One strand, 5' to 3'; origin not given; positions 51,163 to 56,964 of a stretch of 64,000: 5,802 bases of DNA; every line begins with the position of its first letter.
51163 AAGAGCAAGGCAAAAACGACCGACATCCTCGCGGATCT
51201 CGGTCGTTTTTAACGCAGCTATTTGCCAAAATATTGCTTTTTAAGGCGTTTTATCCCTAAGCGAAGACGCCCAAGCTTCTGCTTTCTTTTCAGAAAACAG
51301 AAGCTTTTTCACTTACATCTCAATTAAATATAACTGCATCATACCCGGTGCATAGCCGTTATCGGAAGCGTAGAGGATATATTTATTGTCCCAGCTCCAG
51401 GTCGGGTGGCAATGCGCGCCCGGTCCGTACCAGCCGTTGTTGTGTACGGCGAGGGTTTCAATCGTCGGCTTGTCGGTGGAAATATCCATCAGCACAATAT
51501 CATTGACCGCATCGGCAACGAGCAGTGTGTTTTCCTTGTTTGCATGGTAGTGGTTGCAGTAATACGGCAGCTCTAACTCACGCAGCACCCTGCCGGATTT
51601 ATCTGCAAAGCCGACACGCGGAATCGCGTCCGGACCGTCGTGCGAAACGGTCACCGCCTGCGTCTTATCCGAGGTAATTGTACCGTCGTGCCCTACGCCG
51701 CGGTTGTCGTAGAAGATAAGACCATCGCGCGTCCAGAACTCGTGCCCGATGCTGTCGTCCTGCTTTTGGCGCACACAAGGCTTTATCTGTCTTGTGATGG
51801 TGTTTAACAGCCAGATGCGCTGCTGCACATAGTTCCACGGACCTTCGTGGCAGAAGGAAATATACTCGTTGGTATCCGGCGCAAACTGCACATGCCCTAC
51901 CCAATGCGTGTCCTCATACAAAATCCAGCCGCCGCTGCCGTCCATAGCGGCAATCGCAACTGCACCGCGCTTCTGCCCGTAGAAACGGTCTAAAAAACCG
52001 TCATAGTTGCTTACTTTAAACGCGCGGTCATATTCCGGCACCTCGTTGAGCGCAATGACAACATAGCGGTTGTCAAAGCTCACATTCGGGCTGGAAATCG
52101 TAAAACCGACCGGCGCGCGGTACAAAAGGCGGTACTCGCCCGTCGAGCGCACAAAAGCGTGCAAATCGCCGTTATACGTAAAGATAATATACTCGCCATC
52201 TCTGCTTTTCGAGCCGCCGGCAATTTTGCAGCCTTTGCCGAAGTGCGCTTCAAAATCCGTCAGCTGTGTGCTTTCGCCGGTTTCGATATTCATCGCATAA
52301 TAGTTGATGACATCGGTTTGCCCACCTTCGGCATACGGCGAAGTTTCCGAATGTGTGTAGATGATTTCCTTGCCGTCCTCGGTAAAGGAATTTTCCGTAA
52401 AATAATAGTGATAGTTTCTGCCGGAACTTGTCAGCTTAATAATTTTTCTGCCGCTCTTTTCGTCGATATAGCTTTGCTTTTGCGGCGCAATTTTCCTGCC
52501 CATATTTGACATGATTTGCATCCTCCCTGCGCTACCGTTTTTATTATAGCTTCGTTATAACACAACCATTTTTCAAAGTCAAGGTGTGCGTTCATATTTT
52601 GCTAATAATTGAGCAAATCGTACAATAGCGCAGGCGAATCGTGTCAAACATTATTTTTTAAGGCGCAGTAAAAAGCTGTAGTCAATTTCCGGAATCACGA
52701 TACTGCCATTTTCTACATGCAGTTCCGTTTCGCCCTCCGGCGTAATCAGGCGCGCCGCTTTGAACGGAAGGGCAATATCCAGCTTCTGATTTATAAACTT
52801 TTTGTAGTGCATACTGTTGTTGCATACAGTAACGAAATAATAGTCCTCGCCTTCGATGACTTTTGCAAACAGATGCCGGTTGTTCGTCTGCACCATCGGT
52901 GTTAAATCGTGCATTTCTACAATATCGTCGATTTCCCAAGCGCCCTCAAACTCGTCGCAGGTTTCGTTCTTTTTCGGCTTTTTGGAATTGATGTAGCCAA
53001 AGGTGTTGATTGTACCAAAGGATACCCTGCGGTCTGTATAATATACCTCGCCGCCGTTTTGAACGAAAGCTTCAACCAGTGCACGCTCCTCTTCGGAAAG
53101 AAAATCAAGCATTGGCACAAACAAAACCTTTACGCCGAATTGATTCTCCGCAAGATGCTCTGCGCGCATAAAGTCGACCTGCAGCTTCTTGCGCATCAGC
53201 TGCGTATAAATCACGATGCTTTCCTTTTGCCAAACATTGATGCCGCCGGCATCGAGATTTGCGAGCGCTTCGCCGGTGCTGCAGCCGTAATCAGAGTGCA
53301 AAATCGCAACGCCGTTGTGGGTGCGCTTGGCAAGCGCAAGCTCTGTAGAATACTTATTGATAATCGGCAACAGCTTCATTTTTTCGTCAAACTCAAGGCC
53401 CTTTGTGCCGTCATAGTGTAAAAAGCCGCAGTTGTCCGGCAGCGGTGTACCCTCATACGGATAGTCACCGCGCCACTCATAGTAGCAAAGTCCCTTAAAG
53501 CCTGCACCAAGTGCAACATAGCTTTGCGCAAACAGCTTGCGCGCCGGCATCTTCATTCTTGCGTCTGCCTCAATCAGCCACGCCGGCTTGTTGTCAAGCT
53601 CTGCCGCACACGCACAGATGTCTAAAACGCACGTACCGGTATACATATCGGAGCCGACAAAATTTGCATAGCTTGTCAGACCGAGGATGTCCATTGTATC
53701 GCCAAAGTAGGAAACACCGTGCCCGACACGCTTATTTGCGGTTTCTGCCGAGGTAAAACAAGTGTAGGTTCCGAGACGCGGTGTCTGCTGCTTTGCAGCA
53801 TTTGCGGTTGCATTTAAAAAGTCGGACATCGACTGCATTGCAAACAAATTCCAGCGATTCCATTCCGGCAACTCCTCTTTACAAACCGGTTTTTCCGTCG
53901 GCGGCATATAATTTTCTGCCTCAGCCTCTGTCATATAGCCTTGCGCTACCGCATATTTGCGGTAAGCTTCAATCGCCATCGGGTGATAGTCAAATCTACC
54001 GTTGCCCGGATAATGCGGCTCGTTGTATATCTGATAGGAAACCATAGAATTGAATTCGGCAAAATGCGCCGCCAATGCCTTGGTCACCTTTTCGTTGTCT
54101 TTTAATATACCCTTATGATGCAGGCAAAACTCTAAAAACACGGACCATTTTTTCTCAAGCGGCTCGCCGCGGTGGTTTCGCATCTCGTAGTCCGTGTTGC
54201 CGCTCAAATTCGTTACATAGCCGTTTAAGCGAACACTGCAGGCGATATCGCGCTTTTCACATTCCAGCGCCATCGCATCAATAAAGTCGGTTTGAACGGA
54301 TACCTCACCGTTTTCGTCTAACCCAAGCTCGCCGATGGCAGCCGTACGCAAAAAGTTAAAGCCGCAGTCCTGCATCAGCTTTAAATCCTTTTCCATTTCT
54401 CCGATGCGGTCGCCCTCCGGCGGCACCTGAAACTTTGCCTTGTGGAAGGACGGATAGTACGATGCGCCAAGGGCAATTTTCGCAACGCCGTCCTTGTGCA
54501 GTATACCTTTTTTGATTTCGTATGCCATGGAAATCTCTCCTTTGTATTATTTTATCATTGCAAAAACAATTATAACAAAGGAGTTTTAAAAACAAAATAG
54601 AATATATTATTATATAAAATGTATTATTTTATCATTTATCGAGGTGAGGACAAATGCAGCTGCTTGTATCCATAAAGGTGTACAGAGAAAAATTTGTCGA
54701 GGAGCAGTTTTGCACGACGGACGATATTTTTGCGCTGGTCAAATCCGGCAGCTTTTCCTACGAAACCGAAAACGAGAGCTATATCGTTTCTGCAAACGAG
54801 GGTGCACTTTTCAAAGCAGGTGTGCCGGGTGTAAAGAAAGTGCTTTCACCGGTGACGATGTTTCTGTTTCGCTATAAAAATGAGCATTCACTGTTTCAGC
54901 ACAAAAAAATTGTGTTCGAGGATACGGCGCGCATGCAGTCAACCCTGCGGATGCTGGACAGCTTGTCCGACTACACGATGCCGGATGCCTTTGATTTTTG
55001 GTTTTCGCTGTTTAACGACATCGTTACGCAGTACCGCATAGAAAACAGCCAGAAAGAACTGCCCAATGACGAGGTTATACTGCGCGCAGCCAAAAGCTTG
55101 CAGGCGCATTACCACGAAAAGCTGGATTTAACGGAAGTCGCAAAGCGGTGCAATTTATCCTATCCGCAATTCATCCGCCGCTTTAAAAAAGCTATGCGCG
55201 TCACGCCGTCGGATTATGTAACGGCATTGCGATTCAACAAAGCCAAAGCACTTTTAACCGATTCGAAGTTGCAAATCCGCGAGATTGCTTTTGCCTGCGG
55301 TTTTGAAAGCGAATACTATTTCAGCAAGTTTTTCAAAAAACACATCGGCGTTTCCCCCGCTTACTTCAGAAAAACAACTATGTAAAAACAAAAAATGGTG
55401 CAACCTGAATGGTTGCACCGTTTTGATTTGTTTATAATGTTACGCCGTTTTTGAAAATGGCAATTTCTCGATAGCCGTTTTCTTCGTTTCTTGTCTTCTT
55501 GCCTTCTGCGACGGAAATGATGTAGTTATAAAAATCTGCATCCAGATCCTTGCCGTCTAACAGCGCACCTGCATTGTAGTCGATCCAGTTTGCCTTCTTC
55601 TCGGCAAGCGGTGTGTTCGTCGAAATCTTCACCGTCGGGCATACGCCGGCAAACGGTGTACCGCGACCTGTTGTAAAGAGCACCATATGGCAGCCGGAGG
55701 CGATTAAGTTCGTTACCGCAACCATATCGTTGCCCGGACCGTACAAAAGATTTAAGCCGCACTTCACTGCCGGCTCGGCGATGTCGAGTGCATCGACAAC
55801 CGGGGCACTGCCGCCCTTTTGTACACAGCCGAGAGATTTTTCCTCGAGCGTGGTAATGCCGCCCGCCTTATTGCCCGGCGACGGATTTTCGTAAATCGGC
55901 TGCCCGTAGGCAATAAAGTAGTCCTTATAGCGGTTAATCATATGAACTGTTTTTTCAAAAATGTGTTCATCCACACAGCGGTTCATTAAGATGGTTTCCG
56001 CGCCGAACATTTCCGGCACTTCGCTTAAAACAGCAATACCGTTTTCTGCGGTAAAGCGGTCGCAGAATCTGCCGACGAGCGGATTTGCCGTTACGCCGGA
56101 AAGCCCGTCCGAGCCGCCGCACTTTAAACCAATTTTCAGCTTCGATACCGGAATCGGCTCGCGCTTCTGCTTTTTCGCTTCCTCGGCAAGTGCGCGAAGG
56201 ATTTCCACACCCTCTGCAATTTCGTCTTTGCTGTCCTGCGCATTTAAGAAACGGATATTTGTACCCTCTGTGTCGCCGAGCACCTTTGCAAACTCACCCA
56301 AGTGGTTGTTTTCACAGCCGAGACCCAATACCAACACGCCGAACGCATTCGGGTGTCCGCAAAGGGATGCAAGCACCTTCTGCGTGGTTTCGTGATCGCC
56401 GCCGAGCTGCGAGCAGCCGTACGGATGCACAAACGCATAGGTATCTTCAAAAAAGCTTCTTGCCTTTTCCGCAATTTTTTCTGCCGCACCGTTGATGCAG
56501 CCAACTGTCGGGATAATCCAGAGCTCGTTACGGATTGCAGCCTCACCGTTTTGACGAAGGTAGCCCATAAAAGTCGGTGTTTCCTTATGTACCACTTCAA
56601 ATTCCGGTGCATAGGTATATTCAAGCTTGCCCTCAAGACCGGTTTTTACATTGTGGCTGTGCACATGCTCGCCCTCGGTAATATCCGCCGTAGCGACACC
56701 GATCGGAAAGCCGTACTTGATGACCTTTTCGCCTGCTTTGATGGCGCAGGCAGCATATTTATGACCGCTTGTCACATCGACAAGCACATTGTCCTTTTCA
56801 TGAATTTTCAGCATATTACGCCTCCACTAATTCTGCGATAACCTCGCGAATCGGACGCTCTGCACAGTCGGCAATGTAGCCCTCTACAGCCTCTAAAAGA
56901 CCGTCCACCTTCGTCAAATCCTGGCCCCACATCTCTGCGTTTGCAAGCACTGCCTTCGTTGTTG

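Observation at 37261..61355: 24-kb acidic-polysaccharide locus built from four 'AraC plus divergent enzyme' modules, with one exported lyase and no ABC/PTS/SBP importer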

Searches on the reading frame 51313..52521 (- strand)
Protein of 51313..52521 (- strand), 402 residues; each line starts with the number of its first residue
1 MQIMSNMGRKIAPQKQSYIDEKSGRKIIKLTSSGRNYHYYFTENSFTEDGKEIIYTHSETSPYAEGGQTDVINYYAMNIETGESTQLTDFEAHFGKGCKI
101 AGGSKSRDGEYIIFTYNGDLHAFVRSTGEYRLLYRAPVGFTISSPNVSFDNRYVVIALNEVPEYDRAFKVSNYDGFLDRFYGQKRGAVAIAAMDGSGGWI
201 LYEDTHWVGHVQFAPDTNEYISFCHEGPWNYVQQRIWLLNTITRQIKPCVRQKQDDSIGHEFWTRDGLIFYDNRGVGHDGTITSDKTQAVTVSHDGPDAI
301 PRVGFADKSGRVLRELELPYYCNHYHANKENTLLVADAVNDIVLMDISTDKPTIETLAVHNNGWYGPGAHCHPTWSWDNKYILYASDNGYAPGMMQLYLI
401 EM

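Call 4: search_protein_families(library=pfam, proteins=[window:51313-52521:-])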
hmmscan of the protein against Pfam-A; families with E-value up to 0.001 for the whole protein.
window:51313-52521:- (402 aa): 1 family
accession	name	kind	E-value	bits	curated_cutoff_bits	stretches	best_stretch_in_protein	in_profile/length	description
PF14583.12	Pectate_lyase22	-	3.6e-20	72.5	30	1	8-390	4-373/386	Oligogalacturonate lyase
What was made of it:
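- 51313..52521 (-): PL22-like lyase b (402 aa), cytoplasmic. Pfam PF14583 72.5 bits (call 4).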

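Call 10: search_protein_families(library=ncbifam, proteins=[window:51313-52521:-], max_evalue=0.01)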
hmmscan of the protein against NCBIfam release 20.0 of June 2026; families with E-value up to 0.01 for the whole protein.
window:51313-52521:- (402 aa): 1 family
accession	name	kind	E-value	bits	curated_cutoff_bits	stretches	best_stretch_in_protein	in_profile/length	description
TIGR02800.1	propeller_TolB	equivalog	0.0036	16.3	343.15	0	42-118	282-343/418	Tol-Pal system beta propeller repeat protein TolB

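Call 33: search_solved_structures(query=window:51313-52521:-, max_evalue=0.001, show_alignments=2)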
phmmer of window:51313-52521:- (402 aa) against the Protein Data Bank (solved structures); distinct sequences matched with E-value up to 0.001: 2.
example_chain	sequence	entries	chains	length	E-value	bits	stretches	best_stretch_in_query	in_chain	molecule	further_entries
3pe7_A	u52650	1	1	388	1.1e-19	74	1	8-269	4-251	Oligogalacturonate lyase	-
3c5m_A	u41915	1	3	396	3.7e-18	68.9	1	14-269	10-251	Oligogalacturonate lyase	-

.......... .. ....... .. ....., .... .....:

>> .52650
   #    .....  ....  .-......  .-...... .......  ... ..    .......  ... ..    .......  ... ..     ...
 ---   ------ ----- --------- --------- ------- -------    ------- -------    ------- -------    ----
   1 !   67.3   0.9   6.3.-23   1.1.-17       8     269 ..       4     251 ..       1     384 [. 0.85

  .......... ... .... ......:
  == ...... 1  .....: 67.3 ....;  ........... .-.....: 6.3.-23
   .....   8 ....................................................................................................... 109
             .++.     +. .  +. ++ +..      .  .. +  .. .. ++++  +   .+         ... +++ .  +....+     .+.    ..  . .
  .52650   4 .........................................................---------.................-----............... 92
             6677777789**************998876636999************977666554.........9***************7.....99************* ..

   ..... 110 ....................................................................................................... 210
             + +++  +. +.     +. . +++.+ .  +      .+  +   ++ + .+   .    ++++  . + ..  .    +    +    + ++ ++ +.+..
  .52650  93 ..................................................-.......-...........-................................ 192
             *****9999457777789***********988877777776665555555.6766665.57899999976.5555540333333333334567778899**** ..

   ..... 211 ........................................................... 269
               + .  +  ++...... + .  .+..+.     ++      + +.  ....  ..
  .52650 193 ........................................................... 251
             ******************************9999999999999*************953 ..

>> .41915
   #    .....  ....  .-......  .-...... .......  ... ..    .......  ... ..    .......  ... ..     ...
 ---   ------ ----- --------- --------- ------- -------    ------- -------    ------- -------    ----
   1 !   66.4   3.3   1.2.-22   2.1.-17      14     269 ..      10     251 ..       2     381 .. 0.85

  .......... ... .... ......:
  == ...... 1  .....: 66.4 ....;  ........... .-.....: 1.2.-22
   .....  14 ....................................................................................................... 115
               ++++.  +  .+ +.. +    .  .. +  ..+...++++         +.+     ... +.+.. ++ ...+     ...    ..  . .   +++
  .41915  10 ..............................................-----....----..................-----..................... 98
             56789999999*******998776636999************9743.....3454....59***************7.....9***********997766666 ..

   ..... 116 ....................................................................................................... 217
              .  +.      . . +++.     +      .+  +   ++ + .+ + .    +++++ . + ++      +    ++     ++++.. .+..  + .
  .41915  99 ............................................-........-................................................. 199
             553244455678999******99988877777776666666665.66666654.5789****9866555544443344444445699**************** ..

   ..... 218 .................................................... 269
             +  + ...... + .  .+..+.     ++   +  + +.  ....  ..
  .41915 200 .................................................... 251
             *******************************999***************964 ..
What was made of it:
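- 51313..52521 (-): PDB 3pe7 E=1.1e-19, with the equivalents of His242 and Arg217 conserved (call 33).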

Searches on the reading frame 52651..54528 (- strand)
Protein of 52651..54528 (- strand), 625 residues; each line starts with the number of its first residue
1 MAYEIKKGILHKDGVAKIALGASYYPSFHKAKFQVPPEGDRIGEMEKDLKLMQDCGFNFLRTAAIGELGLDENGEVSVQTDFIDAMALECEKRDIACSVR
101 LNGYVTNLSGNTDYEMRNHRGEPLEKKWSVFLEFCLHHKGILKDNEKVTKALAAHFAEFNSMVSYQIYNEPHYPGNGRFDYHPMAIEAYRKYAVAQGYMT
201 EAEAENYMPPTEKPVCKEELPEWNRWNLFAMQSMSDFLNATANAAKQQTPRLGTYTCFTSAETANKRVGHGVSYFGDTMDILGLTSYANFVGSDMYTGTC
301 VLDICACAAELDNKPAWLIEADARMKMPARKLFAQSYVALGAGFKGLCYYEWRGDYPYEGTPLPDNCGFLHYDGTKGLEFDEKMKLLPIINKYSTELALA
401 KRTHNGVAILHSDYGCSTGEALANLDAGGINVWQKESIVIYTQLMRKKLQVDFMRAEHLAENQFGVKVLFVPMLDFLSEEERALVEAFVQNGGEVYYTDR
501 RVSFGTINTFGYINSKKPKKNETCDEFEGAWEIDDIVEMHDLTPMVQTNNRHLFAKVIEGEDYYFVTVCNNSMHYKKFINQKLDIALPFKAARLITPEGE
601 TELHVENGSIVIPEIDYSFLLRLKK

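Call 4: search_protein_families(library=pfam, proteins=[window:52651-54528:-])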
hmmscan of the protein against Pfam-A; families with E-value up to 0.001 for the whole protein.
window:52651-54528:- (625 aa): 2 families
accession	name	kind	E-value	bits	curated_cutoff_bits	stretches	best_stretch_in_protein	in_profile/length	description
PF02449.21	Glyco_hydro_42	-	6.5e-07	29.5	21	1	133-353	100-338/376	Beta-galactosidase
PF08532.16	Glyco_hydro_42M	-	0.00033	20.7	25.8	1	441-498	36-90/207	Beta-galactosidase trimerisation domain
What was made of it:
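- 52651..54528 (-): GH42-like clan GH-A glycosidase (625 aa). Family assignment is weak. Pfam Glyco_hydro_42 29.5 bits (cutoff 21); GH42M below cutoff (call 4).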

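Call 10: search_protein_families(library=ncbifam, proteins=[window:52651-54528:-], max_evalue=0.01)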
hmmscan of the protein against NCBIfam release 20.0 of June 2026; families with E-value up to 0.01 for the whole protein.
window:52651-54528:- (625 aa): 0 families

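Call 15: search_solved_structures(query=window:52651-54528:-, max_evalue=0.01)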
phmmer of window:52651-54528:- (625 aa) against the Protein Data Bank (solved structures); distinct sequences matched with E-value up to 0.01: 1.
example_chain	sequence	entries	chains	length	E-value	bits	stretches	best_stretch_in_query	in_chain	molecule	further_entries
5xb7_A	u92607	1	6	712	0.0029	19.3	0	332-500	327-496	Beta-galactosidase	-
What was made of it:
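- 52651..54528 (-): PDB 5xb7 only E=0.003 (call 15).
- On CAZy GH42: 29.5 bits over part of the domain, and a PDB hit of E=0.003 (calls 4, 15).
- Checked: GH42-like: weak, 29.5 bits; PDB hit only E=0.003 (calls 4, 15).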

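Call 99: predict_structure(protein=window:52651-54528:-)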
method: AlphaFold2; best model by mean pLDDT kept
length: 625 residues; sequences in the alignment: 1
mean_pLDDT: 38.3   pTM: 0.25
mean pLDDT of the five models: 38.3, 28.1, 24.8, 24.4, 23.5
residues with pLDDT >= 90: 1; 70-90: 47; 50-70: 30; < 50: 547
segments of 3 or more residues with pLDDT < 50: 1-199, 203-460, 462-469, 471-481, 487-545, 571-576
pLDDT, mean of each block of 10 residues (from residue 1): 26 31 31 34 37 36 33 33 38 33 26 31 31 29 33 32 27 29 39 42 44 32 25 28 26 23 29 27 27 28 32 30 27 30 32 35 36 33 29 29 37 39 36 43 38 43 46 43 48 36 30 30 45 38 48 61 76 48 76 78 84 73 87
secondary structure, 60 per line:
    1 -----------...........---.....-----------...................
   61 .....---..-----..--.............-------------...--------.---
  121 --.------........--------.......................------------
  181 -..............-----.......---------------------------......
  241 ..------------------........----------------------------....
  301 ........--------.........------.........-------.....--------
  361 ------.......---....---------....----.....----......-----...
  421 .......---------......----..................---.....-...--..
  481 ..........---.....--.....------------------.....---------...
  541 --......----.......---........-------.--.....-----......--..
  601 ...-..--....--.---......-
elements in order: H12-22 H26-30 H42-65 H80-92 H130-137 H146-168 H182-195 H201-207 H235-242 H261-268 H297-308 E317-325 E332-340 E348-352 E367-373 E377-380 H390-393 E398-402 E407-412 H418-427 E437-442 H447-464 E468-472 H479-490 E494-498 E501-505 H524-528 E538-540 E546-548 E553-559 E563-570 E581-585 E591-596 E599-603 E609-612 E619-624
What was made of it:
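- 52651..54528 (-): Single-sequence AF2 model unusable, pLDDT 38 (call 99).
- On CAZy GH42: The model failed (call 99).
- Tried and rejected: The single-sequence AlphaFold model of the GH42-like protein was unusable (pLDDT 38, call 99), so no fold search was run on it.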

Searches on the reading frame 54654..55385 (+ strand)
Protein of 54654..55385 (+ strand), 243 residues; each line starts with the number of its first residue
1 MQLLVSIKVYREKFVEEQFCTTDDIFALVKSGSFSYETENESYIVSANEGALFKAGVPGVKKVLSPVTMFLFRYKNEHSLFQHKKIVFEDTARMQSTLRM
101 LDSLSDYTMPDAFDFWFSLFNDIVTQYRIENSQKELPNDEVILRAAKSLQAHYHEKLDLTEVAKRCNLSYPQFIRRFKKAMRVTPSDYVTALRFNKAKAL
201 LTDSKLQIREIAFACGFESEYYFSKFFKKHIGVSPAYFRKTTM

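Call 4: search_protein_families(library=pfam, proteins=[window:54654-55385:+])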
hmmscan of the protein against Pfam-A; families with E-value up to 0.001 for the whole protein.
window:54654-55385:+ (243 aa): 2 families
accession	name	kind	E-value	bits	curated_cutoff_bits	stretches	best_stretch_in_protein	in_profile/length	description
PF12833.13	HTH_18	-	7.6e-22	77.8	33.6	1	163-240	2-79/80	Helix-turn-helix domain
PF00165.29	HTH_AraC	-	7.5e-20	71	26.6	2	203-240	6-42/42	Bacterial regulatory helix-turn-helix proteins, AraC family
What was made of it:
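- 54654..55385 (+): AraC4 regulator (243 aa), divergent from GH42L. The intergenic region holds a 16-nt direct repeat, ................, at 54544-54559 and 54621-54636. Pfam HTH_18/HTH_AraC (call 4).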

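Call 11: search_protein_families(library=ncbifam, proteins=[window:54654-55385:+], max_evalue=0.01)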
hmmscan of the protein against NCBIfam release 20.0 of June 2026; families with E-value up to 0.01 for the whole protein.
window:54654-55385:+ (243 aa): 33 families (the best 25 are shown)
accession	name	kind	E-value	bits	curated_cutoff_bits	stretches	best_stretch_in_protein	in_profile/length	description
NF010028.0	PRK13503.1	equivalog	7.9e-20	71.4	288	1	62-241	93-272/278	HTH-type transcriptional activator RhaS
NF047788.1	TransRegPocR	equivalog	1.1e-19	70.8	500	1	73-242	123-291/296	transcriptional regulator PocR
NF052371.1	TransRegGbdRPseu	equivalog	7.5e-18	64.7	480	1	149-241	234-326/365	choline metabolism transcriptional regulator GbdR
NF007860.0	PRK10572.1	equivalog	2.4e-17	62.8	208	1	124-241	167-284/292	arabinose operon transcriptional regulator AraC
NF007693.0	PRK10371.1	equivalog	7.5e-17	61.5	253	1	149-241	207-299/309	transcriptional regulator MelR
NF049932.1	TranspRegBtr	equivalog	1.2e-16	60.4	900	1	138-240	162-265/531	bacillibactin transport transcriptional regulator Btr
TIGR04094.1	adjacent_YSIRK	equivalog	1.5e-16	60.4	200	1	143-239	288-383/383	YSIRK-targeted surface antigen transcriptional regulator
NF006902.0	PRK09393.1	equivalog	1.6e-16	60.4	425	1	146-241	226-321/327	transcriptional regulator FtrA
NF047455.1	TF_Staph_AryK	equivalog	1.8e-16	59.6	850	1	130-241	147-258/759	transcriptional regulator AryK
NF010026.0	PRK13501.1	equivalog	1e-14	54.4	363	1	126-240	163-276/290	HTH-type transcriptional activator RhaR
NF010025.2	PRK13500.1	equivalog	3.1e-12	46.6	525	1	84-241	116-277/282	HTH-type transcriptional activator RhaR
NF033869.1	viru_reg_Rsp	equivalog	9.2e-12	44.2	400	1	119-240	126-247/701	AraC family transcriptional regulator Rsp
NF041686.2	ant_diox_reg_AndR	equivalog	1.6e-10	41.1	350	1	133-236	210-315/321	anthranilate 1,2-dioxygenase regulatory protein AndR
NF010027.0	PRK13502.1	equivalog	7.4e-10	38.7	384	1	134-240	174-276/282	HTH-type transcriptional activator RhaR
NF007584.0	PRK10219.1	equivalog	7.4e-09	35.9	174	1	139-241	4-106/107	superoxide response transcriptional regulator SoxS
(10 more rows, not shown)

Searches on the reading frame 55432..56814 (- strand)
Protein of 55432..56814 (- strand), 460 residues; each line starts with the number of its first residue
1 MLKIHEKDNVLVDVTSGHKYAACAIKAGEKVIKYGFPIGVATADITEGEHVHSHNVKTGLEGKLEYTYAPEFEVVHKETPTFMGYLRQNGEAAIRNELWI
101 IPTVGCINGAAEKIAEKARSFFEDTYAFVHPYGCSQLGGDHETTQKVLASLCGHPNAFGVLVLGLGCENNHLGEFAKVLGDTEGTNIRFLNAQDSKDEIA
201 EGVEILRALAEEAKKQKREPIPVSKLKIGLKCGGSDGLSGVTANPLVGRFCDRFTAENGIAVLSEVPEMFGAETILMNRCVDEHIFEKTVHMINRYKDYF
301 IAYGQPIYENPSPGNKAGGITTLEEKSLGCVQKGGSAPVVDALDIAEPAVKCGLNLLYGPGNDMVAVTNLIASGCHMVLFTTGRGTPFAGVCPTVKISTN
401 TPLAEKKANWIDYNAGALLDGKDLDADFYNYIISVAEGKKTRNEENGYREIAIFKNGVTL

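Call 4: search_protein_families(library=pfam, proteins=[window:55432-56814:-])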
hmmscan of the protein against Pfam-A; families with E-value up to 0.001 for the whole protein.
window:55432-56814:- (460 aa): 3 families
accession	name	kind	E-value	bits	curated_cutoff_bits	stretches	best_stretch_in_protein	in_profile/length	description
PF20629.2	GD_AH_C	-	4.2e-96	321.4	26.8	1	223-459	1-242/242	D-galactarate/Altronate dehydratase, C-terminal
PF04295.18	GD_AH_second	-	4.5e-42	143.8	27.3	1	84-214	1-136/136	D-galactarate dehydratase/Altronate hydrolase, second domain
PF08666.17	SAF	-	2e-05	25.5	21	1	18-57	30-63/63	SAF domain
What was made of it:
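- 55432..56814 (-): UxaA-type altronate dehydratase. Pfam SAF + GD_AH_second + GD_AH_C (321 bits) (call 4).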

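Call 11: search_protein_families(library=ncbifam, proteins=[window:55432-56814:-], max_evalue=0.01)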
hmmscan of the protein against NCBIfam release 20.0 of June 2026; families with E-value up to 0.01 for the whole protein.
window:55432-56814:- (460 aa): 1 family
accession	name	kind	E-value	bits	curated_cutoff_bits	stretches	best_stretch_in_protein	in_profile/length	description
TIGR03248.1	galactar-dH20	equivalog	4e-67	226.8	730.85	1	13-454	35-501/507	galactarate dehydratase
